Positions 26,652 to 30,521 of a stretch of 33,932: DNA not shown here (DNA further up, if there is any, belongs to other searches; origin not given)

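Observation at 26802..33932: Unlisted giant ORF (at least 2,377 codons) running off the window end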

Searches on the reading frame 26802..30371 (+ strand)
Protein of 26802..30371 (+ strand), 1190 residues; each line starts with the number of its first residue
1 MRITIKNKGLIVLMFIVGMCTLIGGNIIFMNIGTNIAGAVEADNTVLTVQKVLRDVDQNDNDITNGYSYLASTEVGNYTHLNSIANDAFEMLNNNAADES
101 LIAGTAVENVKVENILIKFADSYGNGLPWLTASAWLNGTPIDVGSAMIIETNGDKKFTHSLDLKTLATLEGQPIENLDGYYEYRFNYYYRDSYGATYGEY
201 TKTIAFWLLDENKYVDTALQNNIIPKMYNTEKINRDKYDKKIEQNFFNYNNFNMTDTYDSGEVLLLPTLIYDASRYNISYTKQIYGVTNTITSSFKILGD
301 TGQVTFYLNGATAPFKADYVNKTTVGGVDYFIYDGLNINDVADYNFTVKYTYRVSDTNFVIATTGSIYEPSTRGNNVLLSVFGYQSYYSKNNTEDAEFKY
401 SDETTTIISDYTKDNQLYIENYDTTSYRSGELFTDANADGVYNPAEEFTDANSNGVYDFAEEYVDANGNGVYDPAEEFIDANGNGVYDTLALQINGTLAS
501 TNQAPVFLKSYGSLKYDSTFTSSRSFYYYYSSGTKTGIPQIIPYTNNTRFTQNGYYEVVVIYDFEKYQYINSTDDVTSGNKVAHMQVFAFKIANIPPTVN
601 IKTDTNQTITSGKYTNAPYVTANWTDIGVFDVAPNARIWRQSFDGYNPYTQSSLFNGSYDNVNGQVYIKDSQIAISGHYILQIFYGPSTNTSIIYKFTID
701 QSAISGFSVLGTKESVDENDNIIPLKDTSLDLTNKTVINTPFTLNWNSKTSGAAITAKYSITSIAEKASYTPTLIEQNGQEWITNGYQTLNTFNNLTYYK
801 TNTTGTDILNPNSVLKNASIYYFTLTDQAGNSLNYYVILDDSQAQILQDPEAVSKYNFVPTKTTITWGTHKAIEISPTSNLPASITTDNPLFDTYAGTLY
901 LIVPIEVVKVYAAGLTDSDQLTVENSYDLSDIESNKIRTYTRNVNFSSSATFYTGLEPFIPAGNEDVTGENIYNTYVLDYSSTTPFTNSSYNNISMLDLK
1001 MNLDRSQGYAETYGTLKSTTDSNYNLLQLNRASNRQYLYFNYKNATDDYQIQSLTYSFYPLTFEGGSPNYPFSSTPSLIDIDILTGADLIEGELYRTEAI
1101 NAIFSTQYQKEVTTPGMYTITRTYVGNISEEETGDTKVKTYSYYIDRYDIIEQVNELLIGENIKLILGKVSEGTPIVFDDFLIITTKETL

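Call 48: predict_structure(alignment_id=A4)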
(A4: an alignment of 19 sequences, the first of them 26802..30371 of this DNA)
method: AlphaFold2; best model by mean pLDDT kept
length: 1190 residues; sequences in the alignment: 19
mean_pLDDT: 71.6   pTM: 0.51
mean pLDDT of the five models: 71.6, 69.6, 68.1, 65.2, 65.0
residues with pLDDT >= 90: 125; 70-90: 619; 50-70: 244; < 50: 202
segments of 3 or more residues with pLDDT < 50: 1-8, 25-40, 61-66, 68-75, 231-238, 253-261, 369-376, 415-494, 923-931, 933-936, 1014-1025, 1149-1163, 1182-1190
pLDDT, mean of each block of 10 residues (from residue 1): 42 60 48 39 77 72 44 57 85 78 69 86 81 91 84 84 81 83 90 73 90 65 66 48 66 45 65 86 85 89 89 85 80 82 84 87 59 53 86 75 61 51 37 37 35 37 34 36 40 60 86 69 76 75 85 86 74 61 76 80 88 88 80 83 68 57 77 88 75 86 89 80 81 88 89 89 88 87 91 87 74 88 92 92 85 59 84 87 77 90 84 63 48 49 63 76 69 80 80 78 63 40 48 67 71 87 70 81 77 68 72 81 80 74 68 36 54 55 39
secondary structure, 60 per line:
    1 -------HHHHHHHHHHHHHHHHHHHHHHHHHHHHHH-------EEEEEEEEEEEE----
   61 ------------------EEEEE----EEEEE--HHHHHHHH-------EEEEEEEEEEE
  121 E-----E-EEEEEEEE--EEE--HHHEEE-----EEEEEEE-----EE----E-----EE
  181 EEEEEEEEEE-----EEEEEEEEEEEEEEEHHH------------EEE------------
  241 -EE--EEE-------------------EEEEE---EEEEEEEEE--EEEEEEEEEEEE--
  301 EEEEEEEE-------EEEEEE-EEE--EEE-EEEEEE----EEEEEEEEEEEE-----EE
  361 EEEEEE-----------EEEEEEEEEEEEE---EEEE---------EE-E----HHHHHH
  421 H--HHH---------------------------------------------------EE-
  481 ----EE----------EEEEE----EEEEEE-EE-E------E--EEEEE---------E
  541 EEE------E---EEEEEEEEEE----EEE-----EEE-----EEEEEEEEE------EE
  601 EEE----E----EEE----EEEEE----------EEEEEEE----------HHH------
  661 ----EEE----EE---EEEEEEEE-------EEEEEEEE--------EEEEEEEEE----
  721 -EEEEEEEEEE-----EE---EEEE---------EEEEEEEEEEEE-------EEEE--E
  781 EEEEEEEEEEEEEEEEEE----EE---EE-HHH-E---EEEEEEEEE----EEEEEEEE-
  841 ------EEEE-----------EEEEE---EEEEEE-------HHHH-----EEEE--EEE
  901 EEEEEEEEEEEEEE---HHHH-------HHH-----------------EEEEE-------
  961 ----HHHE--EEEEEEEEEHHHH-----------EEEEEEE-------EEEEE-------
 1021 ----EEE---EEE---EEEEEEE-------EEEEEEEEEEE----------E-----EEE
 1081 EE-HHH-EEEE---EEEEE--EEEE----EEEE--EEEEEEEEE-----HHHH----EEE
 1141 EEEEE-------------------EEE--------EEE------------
elements in order (helices of 4 or more, strands of 3 or more residues): H8-37 E45-56 E79-83 E88-92 H95-102 E110-121 E129-136 E139-141 E147-149 E155-161 E179-190 E196-210 E226-228 E246-248 E268-272 E276-284 E287-298 E301-308 E316-321 E323-325 E328-330 E332-337 E342-353 E359-366 E378-390 E394-397 H415-421 E497-501 E506-511 E526-530 E540-543 E554-563 E568-570 E576-578 E584-592 E599-603 E613-615 E620-624 E635-641 E665-667 E677-684 E692-699 E708-716 E722-731 E742-745 E755-766 E774-777 E780-798 E819-827 E832-839 E847-850 E862-866 E870-875 H883-886 E892-895 E898-914 H918-921 E949-953 E971-979 H980-983 E995-1001 E1009-1013 E1025-1027 E1031-1033 E1037-1043 E1051-1061 E1078-1082 E1088-1091 E1095-1099 E1102-1105 E1110-1113 E1116-1124 H1130-1133 E1138-1145 E1165-1167 E1176-1178
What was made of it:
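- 26919..28103 (+): Membrane-distal N-terminal beta-rich head (about aa 40-434), part of the less conserved N-terminal third of the family. AlphaFold strands 45-397 (call 48).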

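Call 52: fold_search(model_id=the predicted structure, library=pdb)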
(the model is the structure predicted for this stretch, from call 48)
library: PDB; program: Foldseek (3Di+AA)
matches with E <= 10: 587; with E <= 0.001: 16
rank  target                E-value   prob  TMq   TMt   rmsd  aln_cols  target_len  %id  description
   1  5a42                  2.1e-07  0.82  0.08  0.07  56.6      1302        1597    7  Cryo-EM single particle 3D reconstruction of the native conformation of E. coli alpha-2-macroglobulin (ECAM) (released 2015-07-29)
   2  8dh8_A                1.1e-06  0.98  0.11  0.16  27.8      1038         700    7  Leptin-bound leptin receptor complex-full ECD (released 2023-04-19)
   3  4pbx                  4.7e-06  0.99  0.11  0.17  18.7       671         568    9  Crystal structure of the six N-terminal domains of human receptor protein tyrosine phosphatase sigma (released 2014-11-12)
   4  8q6t_I                5.2e-06  0.80  0.12  0.12  71.6      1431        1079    9  Helical reconstruction of the relaxed thick filament from FIB milled left ventricular mouse myofibrils (released 2023-11-01)
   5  8v2b_B                1.7e-05  0.89  0.08  0.14  28.1       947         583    8  Cryo-EM structure of mouse type II OSM receptor complex: model for full extracellular assembly (released 2024-11-20)
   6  3l5h_A                1.9e-05  0.96  0.09  0.15  28.0       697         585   10  Crystal structure of the full ectodomain of human gp130: New insights into the molecular assembly of receptor complexe (released 2010-05-19)
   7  9u5z_E                5.1e-05  0.75  0.11  0.09  55.1      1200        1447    8  C3 convertases zymogen C4b2 in activation state (released 2026-01-14)
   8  4rtd                  5.7e-05  0.75  0.09  0.09  47.2       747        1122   10  Escherichia coli alpha-2-macroglobulin activated by porcine elastase (released 2015-07-15)
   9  8x80_A                6.0e-05  0.97  0.16  0.22  21.6      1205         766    6  Structure of leptin-LepR trimer with a small gap (released 2024-08-07)
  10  8ayh_C                1.8e-04  0.75  0.09  0.14  47.5       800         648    9  Structure of Complement C5 in Complex with small molecule inhibitor and CVF (released 2022-12-21)
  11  8s3o_A                2.1e-04  0.41  0.09  0.08  54.4      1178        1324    8  Structure of native human CD109 (released 2025-03-05)
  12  3t4a_A                2.3e-04  0.57  0.08  0.13  44.1       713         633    9  Structure of a truncated form of Staphylococcal Complement Inhibitor B bound to human C3c at 3.4 Angstrom resolution (released 2011-11-23)
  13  1l3w                  2.4e-04  0.57  0.09  0.14  27.3       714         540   10  C-cadherin Ectodomain (released 2002-04-26)
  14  9u61_C                3.4e-04  0.69  0.10  0.15  44.8       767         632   10  CP/MBL pathways C3 convertase C4b2a and C3 complex (released 2026-01-14)
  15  2v5y                  5.3e-04  0.90  0.11  0.19  17.2       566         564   10  Crystal structure of the receptor protein tyrosine phosphatase mu ectodomain (released 2007-09-11)
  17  2yn5_B                1.1e-03  0.99  0.12  0.36  11.9       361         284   11  Structural insight into the giant calcium-binding adhesin SiiE: implications for the adhesion of Salmonella enterica t (released 2013-04-03)
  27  2yn5_A                3.7e-03  0.98  0.12  0.36  12.1       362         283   11  Structural insight into the giant calcium-binding adhesin SiiE: implications for the adhesion of Salmonella enterica t (released 2013-04-03)
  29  6qx4_B                4.3e-03  0.69  0.13  0.20  22.1       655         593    8  Structure of the Bacillus anthracis Sap S-layer assembly domain (released 2019-07-31)
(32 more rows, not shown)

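Call 81: fold_search(model_id=the predicted structure, library=viral)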
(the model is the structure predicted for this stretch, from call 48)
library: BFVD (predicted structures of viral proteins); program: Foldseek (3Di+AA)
matches with E <= 10: 434; with E <= 0.001: 29
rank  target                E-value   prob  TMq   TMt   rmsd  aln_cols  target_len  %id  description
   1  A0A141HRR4            3.0e-07  1.00  0.13  0.21  26.6       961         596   10  (no name in the UniProt tables at hand)
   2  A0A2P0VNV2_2          3.6e-07  0.77  0.07  0.07  64.1      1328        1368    9  Fibronectin type III domain-containing protein [Tetraselmis virus 1]
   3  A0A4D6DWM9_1          8.9e-07  0.57  0.07  0.07  61.6      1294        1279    8  Uncharacterized protein [Edwardsiella phage pEt-SU]
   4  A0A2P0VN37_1          1.8e-06  0.99  0.13  0.16  24.2       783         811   11  Concanavalin A-like lectin/glucanase domain-containing protein [Tetraselmis virus 1]
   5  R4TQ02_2              4.0e-06  0.47  0.08  0.08  43.3      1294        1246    9  (no name in the UniProt tables at hand)
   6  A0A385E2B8            5.1e-06  0.33  0.06  0.06  54.1      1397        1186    9  (no name in the UniProt tables at hand)
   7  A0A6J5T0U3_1          2.5e-05  0.66  0.10  0.12  29.6      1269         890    9  Ig [uncultured Caudovirales phage]
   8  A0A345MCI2            3.2e-05  0.60  0.09  0.11  40.1      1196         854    8  Minor tail protein [Gordonia phage Teatealatte]
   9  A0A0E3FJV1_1          4.5e-05  0.75  0.11  0.13  30.7      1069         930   10  Virion structural protein [Synechococcus phage ACG-2014j]
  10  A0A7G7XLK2            7.8e-05  0.41  0.09  0.10  50.2      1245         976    8  Uncharacterized protein [Aeromonas phage D6]
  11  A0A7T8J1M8            8.6e-05  0.21  0.07  0.07  75.3      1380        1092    8  (no name in the UniProt tables at hand)
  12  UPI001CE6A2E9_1       9.5e-05  0.21  0.07  0.07  51.9      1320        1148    8  (no name look-up for this kind of identifier)
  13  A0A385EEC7            1.1e-04  0.30  0.08  0.10  38.8      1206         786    9  T1SS secreted agglutinin RTX [Caulobacter phage CcrBL9]
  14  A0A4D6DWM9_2          1.3e-04  0.28  0.08  0.08  39.1      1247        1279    9  Uncharacterized protein [Edwardsiella phage pEt-SU]
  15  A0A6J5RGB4            1.4e-04  0.13  0.07  0.06  57.5      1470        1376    8  Ig-like domain-containing protein [uncultured Caudovirales phage]
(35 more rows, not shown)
